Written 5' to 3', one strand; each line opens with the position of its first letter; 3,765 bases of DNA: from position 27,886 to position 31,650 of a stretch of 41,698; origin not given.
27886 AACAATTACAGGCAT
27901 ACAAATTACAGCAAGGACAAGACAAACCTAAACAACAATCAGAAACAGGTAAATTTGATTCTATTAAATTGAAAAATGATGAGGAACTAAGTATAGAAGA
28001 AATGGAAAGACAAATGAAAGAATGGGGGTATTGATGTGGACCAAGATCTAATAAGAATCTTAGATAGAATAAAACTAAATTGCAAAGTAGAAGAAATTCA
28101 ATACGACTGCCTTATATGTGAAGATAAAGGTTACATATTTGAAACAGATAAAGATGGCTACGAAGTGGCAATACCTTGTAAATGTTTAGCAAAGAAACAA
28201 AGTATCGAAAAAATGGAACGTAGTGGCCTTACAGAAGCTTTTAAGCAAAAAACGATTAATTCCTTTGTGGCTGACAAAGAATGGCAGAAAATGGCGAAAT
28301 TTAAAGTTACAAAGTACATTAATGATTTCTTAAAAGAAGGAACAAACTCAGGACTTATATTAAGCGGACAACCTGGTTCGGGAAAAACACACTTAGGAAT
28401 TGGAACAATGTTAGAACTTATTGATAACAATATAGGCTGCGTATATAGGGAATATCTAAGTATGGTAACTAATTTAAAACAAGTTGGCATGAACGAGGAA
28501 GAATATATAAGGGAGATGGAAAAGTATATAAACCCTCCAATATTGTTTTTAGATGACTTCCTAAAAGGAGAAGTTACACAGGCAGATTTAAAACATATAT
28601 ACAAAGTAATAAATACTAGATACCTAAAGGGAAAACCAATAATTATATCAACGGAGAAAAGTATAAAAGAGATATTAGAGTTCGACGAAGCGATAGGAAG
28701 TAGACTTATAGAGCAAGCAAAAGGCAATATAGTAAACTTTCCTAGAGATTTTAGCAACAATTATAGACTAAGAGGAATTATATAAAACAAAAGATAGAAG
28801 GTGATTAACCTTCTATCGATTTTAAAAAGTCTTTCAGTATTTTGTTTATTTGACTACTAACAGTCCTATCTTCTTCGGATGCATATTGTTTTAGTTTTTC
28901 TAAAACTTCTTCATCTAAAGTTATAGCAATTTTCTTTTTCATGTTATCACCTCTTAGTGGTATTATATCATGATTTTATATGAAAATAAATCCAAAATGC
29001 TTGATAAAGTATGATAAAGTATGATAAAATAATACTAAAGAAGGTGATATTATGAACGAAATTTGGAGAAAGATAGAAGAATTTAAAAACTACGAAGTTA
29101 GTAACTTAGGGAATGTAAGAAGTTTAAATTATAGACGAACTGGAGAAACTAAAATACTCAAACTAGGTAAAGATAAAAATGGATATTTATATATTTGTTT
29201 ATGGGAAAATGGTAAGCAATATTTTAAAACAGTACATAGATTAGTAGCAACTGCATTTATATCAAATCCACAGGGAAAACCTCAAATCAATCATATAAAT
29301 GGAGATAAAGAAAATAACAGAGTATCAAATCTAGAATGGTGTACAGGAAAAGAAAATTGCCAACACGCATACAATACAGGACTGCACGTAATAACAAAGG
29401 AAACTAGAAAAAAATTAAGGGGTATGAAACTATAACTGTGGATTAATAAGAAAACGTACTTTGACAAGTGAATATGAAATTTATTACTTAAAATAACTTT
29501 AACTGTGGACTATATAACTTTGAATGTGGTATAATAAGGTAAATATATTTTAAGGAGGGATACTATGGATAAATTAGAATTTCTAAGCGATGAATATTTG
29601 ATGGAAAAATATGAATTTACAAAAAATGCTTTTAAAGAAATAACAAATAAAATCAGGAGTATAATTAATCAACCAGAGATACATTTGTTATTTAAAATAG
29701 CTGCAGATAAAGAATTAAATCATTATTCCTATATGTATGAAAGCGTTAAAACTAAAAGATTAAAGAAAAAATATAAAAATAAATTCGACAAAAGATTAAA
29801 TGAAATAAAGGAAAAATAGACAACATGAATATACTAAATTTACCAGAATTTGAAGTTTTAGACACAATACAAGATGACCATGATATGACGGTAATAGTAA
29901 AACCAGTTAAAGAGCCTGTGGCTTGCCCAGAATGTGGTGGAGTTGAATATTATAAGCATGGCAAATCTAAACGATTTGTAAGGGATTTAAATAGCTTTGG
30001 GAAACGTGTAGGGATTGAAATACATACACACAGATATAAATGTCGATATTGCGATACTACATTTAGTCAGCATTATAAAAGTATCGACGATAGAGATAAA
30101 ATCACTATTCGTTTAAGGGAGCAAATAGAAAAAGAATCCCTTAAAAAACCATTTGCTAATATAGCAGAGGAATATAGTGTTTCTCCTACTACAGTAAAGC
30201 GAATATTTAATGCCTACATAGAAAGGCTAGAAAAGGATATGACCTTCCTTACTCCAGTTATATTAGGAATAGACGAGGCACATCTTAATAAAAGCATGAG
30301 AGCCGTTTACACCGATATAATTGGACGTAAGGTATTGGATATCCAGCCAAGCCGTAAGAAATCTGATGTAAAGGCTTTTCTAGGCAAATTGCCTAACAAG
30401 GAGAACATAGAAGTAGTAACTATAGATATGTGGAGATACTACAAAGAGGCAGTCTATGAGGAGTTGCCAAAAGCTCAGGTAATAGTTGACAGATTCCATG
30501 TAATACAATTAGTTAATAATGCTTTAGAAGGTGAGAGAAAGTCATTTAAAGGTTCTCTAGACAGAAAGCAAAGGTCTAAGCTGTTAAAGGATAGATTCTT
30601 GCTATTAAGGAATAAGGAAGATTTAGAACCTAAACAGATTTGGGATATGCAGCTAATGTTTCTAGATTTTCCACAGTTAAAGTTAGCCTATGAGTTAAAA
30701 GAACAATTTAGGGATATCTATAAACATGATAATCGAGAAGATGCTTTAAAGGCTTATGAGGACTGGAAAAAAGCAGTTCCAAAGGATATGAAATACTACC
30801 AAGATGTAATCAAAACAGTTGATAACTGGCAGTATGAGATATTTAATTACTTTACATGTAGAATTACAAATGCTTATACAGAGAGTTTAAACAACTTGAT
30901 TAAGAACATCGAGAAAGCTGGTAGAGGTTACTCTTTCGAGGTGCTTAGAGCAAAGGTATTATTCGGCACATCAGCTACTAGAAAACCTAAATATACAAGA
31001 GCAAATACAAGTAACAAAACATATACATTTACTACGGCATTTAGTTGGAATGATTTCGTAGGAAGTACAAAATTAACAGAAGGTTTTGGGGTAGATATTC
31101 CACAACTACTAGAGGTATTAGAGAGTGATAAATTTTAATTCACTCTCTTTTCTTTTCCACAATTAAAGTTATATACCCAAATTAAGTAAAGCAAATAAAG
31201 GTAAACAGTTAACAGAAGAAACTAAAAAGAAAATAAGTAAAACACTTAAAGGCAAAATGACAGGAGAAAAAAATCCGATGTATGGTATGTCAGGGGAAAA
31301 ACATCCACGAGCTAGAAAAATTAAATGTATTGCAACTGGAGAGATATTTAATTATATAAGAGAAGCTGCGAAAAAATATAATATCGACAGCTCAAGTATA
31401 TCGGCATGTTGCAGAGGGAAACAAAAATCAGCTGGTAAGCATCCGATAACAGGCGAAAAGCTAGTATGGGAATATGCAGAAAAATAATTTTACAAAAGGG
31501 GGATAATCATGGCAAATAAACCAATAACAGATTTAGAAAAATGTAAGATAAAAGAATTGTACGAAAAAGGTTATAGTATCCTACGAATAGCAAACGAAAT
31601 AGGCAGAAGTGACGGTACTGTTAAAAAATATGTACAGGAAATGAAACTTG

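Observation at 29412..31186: ISL3-family IS inserted in a phage homing-endonuclease gene, with intact inverted repeats and an 8-bp target duplication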

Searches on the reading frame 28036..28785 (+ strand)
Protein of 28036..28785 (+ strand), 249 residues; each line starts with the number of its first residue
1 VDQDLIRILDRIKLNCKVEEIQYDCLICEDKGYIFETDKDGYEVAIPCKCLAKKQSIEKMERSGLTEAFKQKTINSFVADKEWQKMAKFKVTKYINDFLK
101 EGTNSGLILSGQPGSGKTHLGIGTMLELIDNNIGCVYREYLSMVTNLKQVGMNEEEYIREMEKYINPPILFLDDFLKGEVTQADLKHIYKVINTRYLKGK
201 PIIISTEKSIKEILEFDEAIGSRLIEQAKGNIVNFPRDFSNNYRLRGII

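Call 76: find_encoding_contigs(protein=window:28036-28785:+, flank=4000, max_places=10)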
Protein window:28036-28785:+ (249 aa): 24 contigs read that carry it; 10 places shown.
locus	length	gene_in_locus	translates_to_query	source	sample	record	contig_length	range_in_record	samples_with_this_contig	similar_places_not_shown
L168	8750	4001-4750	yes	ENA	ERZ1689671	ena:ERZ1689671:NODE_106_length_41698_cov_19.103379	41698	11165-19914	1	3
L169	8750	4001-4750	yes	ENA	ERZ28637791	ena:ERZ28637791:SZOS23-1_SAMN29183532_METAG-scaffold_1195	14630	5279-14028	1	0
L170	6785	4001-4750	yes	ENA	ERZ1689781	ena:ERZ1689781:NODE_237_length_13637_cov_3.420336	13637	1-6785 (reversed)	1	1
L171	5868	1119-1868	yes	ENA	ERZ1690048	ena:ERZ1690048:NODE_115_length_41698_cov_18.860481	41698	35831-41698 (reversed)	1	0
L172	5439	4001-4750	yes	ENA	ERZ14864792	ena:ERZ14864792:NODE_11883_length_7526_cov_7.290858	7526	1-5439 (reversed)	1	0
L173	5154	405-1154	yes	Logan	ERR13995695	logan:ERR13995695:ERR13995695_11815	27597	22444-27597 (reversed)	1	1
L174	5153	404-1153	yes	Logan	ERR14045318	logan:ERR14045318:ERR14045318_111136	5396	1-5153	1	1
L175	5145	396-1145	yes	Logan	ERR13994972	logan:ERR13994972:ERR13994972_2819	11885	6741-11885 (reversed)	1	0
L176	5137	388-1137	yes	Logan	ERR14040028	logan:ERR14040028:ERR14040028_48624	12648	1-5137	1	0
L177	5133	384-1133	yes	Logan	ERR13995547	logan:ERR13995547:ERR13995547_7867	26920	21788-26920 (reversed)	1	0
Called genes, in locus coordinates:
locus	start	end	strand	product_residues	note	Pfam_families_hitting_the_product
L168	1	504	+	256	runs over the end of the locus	PF09669:Phage_pRha, PF10552:ORF6C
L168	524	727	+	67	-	-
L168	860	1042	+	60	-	-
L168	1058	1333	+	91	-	-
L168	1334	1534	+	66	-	-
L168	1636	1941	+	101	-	-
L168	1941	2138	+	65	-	-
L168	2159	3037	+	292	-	PF03837:RecT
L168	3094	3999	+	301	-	-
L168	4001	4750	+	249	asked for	PF01695:IstB_IS21, PF00308:Bac_DnaA (weak), PF20720:nSTAND3 (faint)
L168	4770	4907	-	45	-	PF19891:DUF6364, PF07878:RHH_5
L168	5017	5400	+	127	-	PF07463:NUMOD4, PF13392:HNH_3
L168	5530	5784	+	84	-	-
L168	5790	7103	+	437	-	PF14690:Zn_ribbon_ISL3, PF13542:HTH_Tnp_ISL3, PF01610:DDE_Tnp_ISL3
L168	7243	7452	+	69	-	-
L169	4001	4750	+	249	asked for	PF01695:IstB_IS21, PF00308:Bac_DnaA (weak), PF20720:nSTAND3 (faint)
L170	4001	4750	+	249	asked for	PF01695:IstB_IS21, PF00308:Bac_DnaA (weak), PF20720:nSTAND3 (faint)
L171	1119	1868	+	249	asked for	PF01695:IstB_IS21, PF00308:Bac_DnaA (weak), PF20720:nSTAND3 (faint)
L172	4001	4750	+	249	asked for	PF01695:IstB_IS21, PF00308:Bac_DnaA (weak), PF20720:nSTAND3 (faint)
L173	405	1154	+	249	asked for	PF01695:IstB_IS21, PF00308:Bac_DnaA (weak), PF20720:nSTAND3 (faint)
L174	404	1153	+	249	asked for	PF01695:IstB_IS21, PF00308:Bac_DnaA (weak), PF20720:nSTAND3 (faint)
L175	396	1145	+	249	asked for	PF01695:IstB_IS21, PF00308:Bac_DnaA (weak), PF20720:nSTAND3 (faint)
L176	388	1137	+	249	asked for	PF01695:IstB_IS21, PF00308:Bac_DnaA (weak), PF20720:nSTAND3 (faint)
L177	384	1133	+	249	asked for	PF01695:IstB_IS21, PF00308:Bac_DnaA (weak), PF20720:nSTAND3 (faint)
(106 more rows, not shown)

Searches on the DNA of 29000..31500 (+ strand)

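Call 4: search_dna_similar(query=window:29000-31500:+, collection=phages, mode=near, max_rows=30)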
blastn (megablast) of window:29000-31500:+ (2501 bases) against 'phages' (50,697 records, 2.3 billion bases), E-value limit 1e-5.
No match.

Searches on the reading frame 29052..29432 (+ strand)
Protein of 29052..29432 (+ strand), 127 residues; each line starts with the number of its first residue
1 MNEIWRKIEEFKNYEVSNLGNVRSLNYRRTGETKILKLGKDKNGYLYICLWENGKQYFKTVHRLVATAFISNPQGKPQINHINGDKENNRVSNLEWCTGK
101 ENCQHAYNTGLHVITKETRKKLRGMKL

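Call 3: search_protein_families(library=pfam, proteins=[window:29052-29432:+], max_evalue=0.01)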
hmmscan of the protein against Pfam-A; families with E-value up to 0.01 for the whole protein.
window:29052-29432:+ (127 aa): 2 families
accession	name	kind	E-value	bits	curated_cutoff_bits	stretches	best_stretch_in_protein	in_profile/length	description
PF07463.16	NUMOD4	-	2.4e-14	53.7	23.4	1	3-51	1-49/49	NUMOD4 motif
PF13392.12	HNH_3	-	6.1e-10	39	24.8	1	60-102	2-44/46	HNH endonuclease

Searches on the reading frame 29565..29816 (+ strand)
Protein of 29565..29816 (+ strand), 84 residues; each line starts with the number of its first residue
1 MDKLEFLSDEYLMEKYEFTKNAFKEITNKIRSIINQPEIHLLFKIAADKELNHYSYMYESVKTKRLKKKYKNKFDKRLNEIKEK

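Call 3: search_protein_families(library=pfam, proteins=[window:29565-29816:+], max_evalue=0.01)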
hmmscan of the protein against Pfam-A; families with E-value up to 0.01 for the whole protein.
window:29565-29816:+ (84 aa): 0 families

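Call 28: search_protein_families(library=pfam, max_evalue=0.01, proteins=[window:29565-29816:+])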
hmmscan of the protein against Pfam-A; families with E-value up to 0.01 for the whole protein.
seq(84 aa): 0 families

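Call 65: find_homologous_proteins(query=window:29565-29816:+, max_evalue=0.001)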
Query window:29565-29816:+ (84 aa): 8 proteins with E <= 0.001 among 8 candidates.
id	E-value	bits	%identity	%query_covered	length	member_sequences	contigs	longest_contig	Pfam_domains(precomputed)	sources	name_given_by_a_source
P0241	1.3e-41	157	95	100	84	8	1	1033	-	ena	-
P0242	6.3e-39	149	90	100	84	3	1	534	-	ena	-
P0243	7.0e-33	130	96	82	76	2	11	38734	-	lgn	-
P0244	1.5e-29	119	86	85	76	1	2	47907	-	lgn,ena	-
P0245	3.6e-23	99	79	80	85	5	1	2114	-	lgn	-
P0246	5.5e-20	89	71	81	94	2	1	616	-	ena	-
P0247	4.3e-18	83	64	80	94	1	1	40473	-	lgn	-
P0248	2.8e-17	80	68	80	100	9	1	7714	-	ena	-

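Call 66: find_encoding_contigs(protein=P0247, flank=3000, max_places=3)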
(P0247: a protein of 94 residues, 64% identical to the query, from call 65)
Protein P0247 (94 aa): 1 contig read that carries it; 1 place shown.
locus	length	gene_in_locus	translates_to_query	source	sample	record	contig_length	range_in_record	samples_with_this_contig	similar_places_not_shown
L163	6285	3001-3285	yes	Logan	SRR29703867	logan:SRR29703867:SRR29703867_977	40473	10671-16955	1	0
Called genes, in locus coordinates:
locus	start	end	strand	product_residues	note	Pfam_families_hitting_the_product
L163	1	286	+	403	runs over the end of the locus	PF03237:Terminase_6N, PF04466:Terminase_3 (weak), PF17289:Terminase_6C (weak)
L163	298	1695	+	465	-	PF05133:SPP1_portal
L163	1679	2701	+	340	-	PF04233:Phage_Mu_F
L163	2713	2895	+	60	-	-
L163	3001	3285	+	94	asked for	-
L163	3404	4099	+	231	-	PF14265:DUF4355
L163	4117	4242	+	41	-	-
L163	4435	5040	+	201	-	PF18024:HTH_50 (weak), PF13392:HNH_3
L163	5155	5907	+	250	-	PF25209:Phage_capsid_4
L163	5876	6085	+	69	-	PF02037:SAP (weak), PF07498:Rho_N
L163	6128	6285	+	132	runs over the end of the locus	PF05135:Phage_connect_1 (weak)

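Call 67: find_encoding_contigs(protein=P0243, flank=3000, max_places=4)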
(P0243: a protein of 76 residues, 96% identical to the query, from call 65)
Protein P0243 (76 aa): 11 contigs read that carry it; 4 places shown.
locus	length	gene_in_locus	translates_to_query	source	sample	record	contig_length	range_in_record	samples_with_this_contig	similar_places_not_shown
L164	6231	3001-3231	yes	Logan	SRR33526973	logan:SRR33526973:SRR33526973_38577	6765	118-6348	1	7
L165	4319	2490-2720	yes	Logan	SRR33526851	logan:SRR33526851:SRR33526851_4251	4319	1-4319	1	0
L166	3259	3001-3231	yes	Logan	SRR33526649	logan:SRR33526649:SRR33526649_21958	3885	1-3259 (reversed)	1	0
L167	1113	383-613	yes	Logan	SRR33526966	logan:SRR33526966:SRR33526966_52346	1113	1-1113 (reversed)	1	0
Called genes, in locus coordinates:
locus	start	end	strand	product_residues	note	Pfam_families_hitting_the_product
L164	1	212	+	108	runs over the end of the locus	?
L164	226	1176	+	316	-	PF07750:GcrA (faint), PF08281:Sigma70_r4_2 (faint), PF00249:Myb_DNA-binding, PF13921:Myb_DNA-bind_6, PF00249:Myb_DNA-binding (weak)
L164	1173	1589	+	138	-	PF00436:SSB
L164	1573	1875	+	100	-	-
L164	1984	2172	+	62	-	-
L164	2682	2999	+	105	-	-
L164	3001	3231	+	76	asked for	-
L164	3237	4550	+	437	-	PF14690:Zn_ribbon_ISL3, PF13542:HTH_Tnp_ISL3, PF01610:DDE_Tnp_ISL3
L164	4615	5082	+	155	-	PF05263:DUF722 (weak)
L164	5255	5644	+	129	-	-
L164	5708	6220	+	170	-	-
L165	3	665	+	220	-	?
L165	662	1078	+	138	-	PF00436:SSB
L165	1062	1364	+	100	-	-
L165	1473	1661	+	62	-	-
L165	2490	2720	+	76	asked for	-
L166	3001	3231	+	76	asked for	-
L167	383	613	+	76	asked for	-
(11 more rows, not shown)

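Call 84: predict_structure(alignment_id=A3)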
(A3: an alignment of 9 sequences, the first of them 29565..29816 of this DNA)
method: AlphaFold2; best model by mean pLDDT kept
length: 84 residues; sequences in the alignment: 9
mean_pLDDT: 87.5   pTM: 0.56
mean pLDDT of the five models: 87.5, 87.4, 86.3, 84.8, 83.6
residues with pLDDT >= 90: 47; 70-90: 29; 50-70: 6; < 50: 2
segments of 3 or more residues with pLDDT < 50: none
pLDDT, mean of each block of 10 residues (from residue 1): 61 89 93 85 88 96 97 95 79
secondary structure, 60 per line:
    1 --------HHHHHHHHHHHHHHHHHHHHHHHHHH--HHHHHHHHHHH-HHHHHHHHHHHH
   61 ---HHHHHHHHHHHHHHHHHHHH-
elements in order: H9-34 H37-47 H49-60 H64-83

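Call 87: fold_search(model_id=the predicted structure, library=pdb)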
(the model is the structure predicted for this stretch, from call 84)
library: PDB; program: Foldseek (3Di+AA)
matches with E <= 10: 5; with E <= 0.001: 0
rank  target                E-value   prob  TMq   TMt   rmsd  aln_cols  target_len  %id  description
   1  7s5c_C                7.9e+00  0.23  0.42  0.54   4.8        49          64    8  M. xanthus ferritin-like protein EncB (released 2022-02-02)
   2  7s5k_E                8.4e+00  0.21  0.42  0.53   4.7        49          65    8  M. xanthus ferritin-like protein EncB (released 2022-02-02)
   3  8hpa_A                9.0e+00  0.11  0.32  0.04   3.6        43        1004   19  Monkeypox virus DNA replication holoenzyme F8, A22 and E4 complex in a DNA binding form (released 2024-01-31)
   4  9rve_D                9.0e+00  0.05  0.33  0.25  21.0        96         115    9  Structure of human 1918 influenza A polymerase heterotrimer in complex with 1918 NEP. (released 2025-12-24)
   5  9mn2_B                9.6e+00  0.11  0.42  0.26   6.8        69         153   13  Crystal Structure of the B6C Region of the Group B Streptococcus Beta Antigen C Protein (released 2025-08-27)

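Call 88: fold_search(model_id=the predicted structure, library=viral)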
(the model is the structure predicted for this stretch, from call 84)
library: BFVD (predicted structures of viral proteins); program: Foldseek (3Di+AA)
matches with E <= 10: 103; with E <= 0.001: 0
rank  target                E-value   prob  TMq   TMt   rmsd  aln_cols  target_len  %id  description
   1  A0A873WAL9            1.5e+00  0.38  0.40  0.14   6.0        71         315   15  (no name in the UniProt tables at hand)
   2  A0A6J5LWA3            1.5e+00  0.23  0.38  0.10  12.1        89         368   16  Uncharacterized protein [uncultured Caudovirales phage]
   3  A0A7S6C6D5            1.8e+00  0.33  0.41  0.45   7.8        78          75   18  (no name in the UniProt tables at hand)
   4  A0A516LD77            1.9e+00  0.18  0.34  0.30   8.8        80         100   16  (no name in the UniProt tables at hand)
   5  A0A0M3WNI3            2.1e+00  0.25  0.42  0.42   8.6        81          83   18  Uncharacterized protein [Perigonia lusca single nucleopolyhedrovirus]
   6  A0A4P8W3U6            2.2e+00  0.18  0.38  0.10  10.6        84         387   15  (no name in the UniProt tables at hand)
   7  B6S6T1                2.2e+00  0.09  0.30  0.14  18.3       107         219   16  Bro-N domain-containing protein [Pseudalatia unipuncta granulosis virus]
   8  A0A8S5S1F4            2.5e+00  0.15  0.35  0.38   9.6        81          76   11  Uncharacterized protein [Podoviridae sp. ct8Lf7]
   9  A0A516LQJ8            2.5e+00  0.15  0.34  0.12   8.6        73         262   25  (no name in the UniProt tables at hand)
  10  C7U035                2.7e+00  0.21  0.43  0.10   9.4        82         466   12  (no name in the UniProt tables at hand)
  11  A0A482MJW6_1          2.7e+00  0.20  0.42  0.07   8.1        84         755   12  Uncharacterized protein [Nodularia phage vB_NspS-kac68v162]
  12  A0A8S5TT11            2.7e+00  0.08  0.27  0.06  17.6        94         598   15  Uncharacterized protein [CrAss-like virus sp. ct3KQ27]
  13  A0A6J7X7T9            2.9e+00  0.30  0.39  0.52  15.2        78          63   14  Uncharacterized protein [uncultured Caudovirales phage]
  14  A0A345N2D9            2.9e+00  0.11  0.33  0.14  17.5       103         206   13  (no name in the UniProt tables at hand)
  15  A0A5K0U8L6            2.9e+00  0.11  0.36  0.07  17.4        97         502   14  Uncharacterized protein [Yasminevirus sp. GU-2018]
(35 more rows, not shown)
